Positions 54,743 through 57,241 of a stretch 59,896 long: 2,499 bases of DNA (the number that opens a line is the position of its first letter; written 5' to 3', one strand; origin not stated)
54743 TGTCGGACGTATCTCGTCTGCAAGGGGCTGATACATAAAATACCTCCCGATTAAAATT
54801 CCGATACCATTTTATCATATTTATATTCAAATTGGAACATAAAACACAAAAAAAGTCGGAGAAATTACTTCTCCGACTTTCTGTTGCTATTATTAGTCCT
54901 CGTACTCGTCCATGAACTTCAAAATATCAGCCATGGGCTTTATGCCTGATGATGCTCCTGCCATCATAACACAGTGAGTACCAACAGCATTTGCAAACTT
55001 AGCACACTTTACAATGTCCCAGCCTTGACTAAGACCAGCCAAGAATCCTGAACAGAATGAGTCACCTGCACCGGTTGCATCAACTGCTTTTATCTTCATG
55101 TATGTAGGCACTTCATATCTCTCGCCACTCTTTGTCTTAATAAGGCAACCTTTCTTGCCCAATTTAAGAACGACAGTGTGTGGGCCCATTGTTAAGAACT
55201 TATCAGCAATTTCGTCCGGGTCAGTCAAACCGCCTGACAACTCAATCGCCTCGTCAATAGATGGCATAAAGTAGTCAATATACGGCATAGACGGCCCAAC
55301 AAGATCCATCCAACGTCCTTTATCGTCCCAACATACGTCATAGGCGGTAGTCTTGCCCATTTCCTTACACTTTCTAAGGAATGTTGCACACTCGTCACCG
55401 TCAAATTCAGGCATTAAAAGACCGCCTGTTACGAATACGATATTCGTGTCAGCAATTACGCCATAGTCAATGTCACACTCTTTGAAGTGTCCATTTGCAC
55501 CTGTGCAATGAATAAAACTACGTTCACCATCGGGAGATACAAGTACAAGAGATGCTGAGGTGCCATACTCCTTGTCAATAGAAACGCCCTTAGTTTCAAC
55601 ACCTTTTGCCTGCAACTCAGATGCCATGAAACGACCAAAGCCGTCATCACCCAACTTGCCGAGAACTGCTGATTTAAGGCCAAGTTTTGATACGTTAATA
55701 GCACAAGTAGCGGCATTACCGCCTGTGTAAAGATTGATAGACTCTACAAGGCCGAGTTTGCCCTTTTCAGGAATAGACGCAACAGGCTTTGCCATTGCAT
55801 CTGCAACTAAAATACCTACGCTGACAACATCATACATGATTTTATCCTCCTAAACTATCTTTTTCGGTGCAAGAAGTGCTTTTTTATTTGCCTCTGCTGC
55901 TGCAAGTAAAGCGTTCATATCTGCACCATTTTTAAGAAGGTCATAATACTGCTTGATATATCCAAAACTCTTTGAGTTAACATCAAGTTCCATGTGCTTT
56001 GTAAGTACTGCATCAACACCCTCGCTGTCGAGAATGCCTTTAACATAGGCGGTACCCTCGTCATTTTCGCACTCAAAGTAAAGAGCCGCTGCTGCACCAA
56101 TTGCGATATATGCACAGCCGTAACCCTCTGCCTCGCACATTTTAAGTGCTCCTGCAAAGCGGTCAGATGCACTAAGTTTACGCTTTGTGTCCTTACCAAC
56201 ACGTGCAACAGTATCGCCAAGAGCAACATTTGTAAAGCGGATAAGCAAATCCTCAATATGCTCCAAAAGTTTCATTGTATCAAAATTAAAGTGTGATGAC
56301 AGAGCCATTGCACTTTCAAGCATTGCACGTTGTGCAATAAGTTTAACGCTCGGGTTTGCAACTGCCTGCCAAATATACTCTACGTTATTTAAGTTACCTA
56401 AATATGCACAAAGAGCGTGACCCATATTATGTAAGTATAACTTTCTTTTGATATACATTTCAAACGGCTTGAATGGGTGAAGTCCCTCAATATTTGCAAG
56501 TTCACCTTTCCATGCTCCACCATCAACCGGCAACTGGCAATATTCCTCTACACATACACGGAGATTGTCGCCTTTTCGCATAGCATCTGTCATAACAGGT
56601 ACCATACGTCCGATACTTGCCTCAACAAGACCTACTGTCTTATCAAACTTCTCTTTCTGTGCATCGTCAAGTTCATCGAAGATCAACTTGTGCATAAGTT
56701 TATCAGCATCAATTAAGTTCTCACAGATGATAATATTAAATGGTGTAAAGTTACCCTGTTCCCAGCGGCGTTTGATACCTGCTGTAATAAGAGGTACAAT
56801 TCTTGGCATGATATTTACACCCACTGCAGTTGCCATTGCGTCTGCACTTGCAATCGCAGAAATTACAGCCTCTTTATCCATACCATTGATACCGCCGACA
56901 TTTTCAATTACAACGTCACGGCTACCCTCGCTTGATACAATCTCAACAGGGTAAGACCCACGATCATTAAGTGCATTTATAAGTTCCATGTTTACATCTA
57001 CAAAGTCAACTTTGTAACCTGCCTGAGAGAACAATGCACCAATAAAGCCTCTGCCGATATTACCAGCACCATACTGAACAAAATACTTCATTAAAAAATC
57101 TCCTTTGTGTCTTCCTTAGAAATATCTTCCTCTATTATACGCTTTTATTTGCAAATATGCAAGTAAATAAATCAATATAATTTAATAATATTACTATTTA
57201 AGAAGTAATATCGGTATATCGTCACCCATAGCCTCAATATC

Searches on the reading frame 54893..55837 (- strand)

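Call 71: search_protein_families(library=pfam, proteins=[window:54893-55837:-], max_evalue=0.00001)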
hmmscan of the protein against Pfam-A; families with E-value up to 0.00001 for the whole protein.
window:54893-55837:- (314 aa): 1 family
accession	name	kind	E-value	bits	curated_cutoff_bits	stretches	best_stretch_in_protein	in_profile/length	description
PF00294.29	PfkB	-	1.9e-54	185.5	25.8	1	3-297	3-297/302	pfkB family carbohydrate kinase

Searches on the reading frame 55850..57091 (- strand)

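Call 71: search_protein_families(library=pfam, proteins=[window:55850-57091:-], max_evalue=0.00001)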
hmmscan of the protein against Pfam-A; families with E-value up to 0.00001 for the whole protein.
window:55850-57091:- (413 aa): 2 families
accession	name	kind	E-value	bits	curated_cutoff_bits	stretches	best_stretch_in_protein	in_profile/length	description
PF01232.29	Mannitol_dh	-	1.7e-41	142.8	27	1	5-201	4-197/199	Mannitol dehydrogenase Rossmann domain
PF08125.19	Mannitol_dh_C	-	5.9e-23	81.8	30.7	1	211-381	3-184/190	Mannitol dehydrogenase C-terminal domain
